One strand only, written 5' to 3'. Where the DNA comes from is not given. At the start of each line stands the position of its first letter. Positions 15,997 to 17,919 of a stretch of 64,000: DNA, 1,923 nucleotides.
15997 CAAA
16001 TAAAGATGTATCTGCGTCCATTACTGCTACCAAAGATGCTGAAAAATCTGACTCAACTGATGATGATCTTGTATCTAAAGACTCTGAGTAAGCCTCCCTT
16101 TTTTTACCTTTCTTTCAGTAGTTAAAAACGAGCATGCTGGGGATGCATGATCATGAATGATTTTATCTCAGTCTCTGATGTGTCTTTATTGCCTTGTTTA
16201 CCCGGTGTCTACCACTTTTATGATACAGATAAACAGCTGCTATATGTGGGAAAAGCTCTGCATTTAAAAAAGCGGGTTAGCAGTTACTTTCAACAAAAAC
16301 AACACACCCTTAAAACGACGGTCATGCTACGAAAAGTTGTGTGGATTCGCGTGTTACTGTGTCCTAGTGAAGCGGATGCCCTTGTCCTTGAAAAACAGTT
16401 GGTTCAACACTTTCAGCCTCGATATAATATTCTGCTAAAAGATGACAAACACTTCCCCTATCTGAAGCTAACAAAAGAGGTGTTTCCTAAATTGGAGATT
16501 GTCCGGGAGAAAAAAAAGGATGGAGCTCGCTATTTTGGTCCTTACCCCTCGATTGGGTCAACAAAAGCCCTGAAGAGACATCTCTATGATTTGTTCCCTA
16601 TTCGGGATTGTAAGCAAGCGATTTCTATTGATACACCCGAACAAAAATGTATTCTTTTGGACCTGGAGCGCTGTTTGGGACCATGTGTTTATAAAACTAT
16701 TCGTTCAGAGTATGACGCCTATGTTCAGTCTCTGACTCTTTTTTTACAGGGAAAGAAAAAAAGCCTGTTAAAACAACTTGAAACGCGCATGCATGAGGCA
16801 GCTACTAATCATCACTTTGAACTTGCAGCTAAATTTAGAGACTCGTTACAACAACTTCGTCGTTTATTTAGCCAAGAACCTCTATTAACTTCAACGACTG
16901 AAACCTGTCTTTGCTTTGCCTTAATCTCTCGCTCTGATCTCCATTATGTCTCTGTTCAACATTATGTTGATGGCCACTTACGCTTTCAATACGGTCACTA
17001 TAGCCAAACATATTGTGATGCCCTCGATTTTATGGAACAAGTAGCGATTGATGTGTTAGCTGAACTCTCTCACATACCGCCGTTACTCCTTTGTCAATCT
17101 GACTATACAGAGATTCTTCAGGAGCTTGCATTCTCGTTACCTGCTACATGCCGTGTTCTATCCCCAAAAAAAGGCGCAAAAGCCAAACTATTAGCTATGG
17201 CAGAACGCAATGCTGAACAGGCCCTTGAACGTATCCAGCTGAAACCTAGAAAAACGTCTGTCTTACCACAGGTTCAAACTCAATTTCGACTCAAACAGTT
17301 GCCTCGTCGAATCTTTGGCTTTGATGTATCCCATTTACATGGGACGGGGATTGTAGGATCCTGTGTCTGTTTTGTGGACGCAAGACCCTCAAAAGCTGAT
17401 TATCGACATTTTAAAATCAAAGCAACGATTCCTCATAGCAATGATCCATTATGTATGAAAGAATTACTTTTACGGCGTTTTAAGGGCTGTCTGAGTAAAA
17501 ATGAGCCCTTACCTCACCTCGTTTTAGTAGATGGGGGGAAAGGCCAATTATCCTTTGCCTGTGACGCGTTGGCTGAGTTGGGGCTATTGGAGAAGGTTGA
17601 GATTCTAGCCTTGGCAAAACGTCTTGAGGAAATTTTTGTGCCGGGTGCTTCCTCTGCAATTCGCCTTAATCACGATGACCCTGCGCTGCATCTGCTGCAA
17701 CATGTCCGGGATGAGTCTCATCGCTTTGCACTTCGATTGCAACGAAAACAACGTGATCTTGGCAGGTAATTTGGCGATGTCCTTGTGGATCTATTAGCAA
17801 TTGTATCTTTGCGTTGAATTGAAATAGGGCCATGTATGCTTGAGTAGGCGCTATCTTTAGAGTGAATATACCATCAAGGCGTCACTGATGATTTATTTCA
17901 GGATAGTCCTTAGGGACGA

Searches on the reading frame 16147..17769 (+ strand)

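Call 38: search_protein_families(library=ncbifam, proteins=[window:16147-17769:+], max_evalue=0.00001)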
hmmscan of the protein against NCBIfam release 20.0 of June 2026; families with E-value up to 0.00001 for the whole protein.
window:16147-17769:+ (540 aa): 14 families
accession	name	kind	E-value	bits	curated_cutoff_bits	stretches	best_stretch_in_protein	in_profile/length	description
TIGR00194.1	uvrC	equivalog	5.4e-131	438.1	285.45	1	11-537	4-535/574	excinuclease ABC subunit UvrC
NF011263.0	PRK14669.1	equivalog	1.9e-100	337.2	1108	1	12-538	7-547/624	excinuclease ABC subunit C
NF001824.0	PRK00558.1-5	equivalog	2.5e-99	333.5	451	1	15-537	14-586/652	excinuclease ABC subunit UvrC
NF011264.0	PRK14670.1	equivalog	2.2e-84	283.8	1021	1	11-536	11-532/602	excinuclease ABC subunit C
NF011261.0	PRK14667.1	equivalog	4.8e-81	273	818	1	13-536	11-507/567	excinuclease ABC subunit C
NF011260.0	PRK14666.1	equivalog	5.3e-80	270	649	2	10-240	4-235/698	excinuclease ABC subunit C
NF011262.0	PRK14668.1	equivalog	2.5e-79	267.2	544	1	13-537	11-521/577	excinuclease ABC subunit C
NF011266.0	PRK14672.1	equivalog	2.8e-76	257.3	1504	2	16-240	19-239/691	excinuclease ABC subunit C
NF005906.0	PRK07883.1-4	equivalog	5e-53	180.3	495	1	15-253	212-449/563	DEDD exonuclease domain-containing protein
NF005907.0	PRK07883.1-5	equivalog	7.5e-46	156.7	454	1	15-237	227-451/584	DEDD exonuclease domain-containing protein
NF005904.0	PRK07883.1-2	equivalog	2e-36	125.4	969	1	15-249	229-464/584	DEDD exonuclease domain-containing protein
NF005905.0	PRK07883.1-3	equivalog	2e-35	122.5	508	1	14-243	222-449/581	DEDD exonuclease domain-containing protein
NF005903.0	PRK07883.1-1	equivalog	2.5e-20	72.5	1038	1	15-234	245-461/642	DEDD exonuclease domain-containing protein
NF007833.0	PRK10545.1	equivalog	2.3e-16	59.8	367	1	12-192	28-205/289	excinuclease Cho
